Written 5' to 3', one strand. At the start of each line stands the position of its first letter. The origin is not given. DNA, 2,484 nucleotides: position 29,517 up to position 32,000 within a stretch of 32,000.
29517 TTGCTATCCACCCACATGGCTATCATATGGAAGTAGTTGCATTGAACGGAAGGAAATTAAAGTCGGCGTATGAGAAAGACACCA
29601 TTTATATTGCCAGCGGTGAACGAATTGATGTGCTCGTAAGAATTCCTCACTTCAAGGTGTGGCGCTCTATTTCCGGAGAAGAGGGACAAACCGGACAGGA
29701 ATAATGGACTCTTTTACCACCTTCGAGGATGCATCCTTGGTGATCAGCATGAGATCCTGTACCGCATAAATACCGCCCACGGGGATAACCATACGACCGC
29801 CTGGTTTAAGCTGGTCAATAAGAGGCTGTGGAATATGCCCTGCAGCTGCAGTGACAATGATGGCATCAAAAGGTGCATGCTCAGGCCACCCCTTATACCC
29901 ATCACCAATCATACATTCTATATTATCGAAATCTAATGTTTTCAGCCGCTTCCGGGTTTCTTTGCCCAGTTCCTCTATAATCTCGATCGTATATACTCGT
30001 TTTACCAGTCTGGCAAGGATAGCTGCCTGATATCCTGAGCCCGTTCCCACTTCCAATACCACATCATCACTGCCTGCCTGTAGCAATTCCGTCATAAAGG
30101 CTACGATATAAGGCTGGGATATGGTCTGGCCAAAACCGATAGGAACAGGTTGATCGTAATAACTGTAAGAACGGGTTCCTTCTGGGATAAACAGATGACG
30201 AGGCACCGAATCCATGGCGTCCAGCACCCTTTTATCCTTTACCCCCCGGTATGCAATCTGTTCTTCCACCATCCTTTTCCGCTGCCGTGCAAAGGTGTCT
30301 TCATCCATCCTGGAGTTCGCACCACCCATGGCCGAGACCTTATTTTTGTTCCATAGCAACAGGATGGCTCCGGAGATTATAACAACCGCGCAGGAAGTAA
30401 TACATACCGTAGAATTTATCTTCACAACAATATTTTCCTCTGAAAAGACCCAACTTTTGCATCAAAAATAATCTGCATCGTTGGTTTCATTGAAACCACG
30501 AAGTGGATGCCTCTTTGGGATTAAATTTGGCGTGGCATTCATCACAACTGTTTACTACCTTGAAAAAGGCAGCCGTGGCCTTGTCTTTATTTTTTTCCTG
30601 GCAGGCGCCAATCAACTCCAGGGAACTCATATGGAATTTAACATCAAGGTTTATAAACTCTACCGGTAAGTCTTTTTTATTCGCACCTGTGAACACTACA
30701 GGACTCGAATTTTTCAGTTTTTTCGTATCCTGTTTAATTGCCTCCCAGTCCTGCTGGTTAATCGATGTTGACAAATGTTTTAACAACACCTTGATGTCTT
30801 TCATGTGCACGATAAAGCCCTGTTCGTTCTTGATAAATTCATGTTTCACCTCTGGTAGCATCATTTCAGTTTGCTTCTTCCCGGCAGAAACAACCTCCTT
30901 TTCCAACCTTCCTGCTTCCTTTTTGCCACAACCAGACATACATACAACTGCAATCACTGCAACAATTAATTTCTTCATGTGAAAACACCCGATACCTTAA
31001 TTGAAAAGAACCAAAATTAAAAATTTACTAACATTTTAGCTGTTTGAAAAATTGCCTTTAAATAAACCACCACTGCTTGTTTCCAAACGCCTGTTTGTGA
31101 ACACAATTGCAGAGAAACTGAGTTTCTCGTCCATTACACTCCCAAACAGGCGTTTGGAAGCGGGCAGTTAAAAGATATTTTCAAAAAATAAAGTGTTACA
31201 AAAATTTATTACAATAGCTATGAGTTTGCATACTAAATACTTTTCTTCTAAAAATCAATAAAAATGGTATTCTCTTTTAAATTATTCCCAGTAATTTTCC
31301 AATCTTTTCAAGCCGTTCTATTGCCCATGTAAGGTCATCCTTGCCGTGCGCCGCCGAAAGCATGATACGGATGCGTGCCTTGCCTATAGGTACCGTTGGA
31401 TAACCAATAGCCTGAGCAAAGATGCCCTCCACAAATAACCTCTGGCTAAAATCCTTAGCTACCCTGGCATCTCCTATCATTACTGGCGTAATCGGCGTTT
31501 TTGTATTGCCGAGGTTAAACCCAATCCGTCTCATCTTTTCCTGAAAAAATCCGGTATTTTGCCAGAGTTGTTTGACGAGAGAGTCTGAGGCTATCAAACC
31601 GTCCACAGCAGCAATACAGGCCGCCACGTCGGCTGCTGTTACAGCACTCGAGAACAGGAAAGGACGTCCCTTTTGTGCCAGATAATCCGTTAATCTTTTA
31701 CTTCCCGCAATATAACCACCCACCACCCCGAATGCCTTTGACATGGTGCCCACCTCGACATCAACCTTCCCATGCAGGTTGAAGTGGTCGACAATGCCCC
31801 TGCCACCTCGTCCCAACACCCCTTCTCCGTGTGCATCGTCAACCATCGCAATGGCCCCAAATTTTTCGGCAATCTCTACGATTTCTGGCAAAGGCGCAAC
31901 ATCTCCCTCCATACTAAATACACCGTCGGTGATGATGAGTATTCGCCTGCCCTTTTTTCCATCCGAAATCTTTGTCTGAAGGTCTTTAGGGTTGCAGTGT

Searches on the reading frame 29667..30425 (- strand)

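Call 3: search_protein_families(library=pfam, proteins=[window:29667-30425:-], max_evalue=0.01)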
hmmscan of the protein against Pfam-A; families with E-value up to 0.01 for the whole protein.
window:29667-30425:- (252 aa): 7 families
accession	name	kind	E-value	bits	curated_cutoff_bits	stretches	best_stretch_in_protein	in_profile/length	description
PF01135.25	PCMT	-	5.9e-67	225.9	20.3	1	48-250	2-206/210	Protein-L-isoaspartate(D-aspartate) O-methyltransferase (PCMT)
PF13649.12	Methyltransf_25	-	1.2e-08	35.9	27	1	123-204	1-83/97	Methyltransferase domain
PF08241.18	Methyltransf_11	-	4.7e-07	30.8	21.2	1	124-201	1-76/95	Methyltransferase domain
PF13847.12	Methyltransf_31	-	1.1e-06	28.9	27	1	119-214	3-109/145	Methyltransferase domain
PF00398.26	RrnaAD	-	1.6e-06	27.9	24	1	119-205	30-118/263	Ribosomal RNA adenine dimethylase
PF13489.12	Methyltransf_23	-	2.8e-06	27.6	27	1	114-214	16-116/164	Methyltransferase domain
PF13679.12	Methyltransf_32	-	0.0073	16.7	27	0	109-172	15-85/143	Methyltransferase domain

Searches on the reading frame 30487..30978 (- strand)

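Call 3: search_protein_families(library=pfam, proteins=[window:30487-30978:-], max_evalue=0.01)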
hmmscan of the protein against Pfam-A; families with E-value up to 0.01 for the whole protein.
window:30487-30978:- (163 aa): 1 family
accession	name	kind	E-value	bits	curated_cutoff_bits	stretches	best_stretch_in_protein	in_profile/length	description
PF01322.25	Cytochrom_C_2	-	1.7e-05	26.2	26.5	1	112-152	80-120/121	Cytochrome C'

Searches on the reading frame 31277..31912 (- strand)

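Call 50: search_protein_families(library=pfam, proteins=[window:31277-31912:-], max_evalue=0.00001)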
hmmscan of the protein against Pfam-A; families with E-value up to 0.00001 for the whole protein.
window:31277-31912:- (211 aa): 1 family
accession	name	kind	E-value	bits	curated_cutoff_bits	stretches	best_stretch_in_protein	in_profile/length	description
PF00155.27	Aminotran_1_2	-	1e-31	110.9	19.7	1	1-201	158-361/361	Aminotransferase class I and II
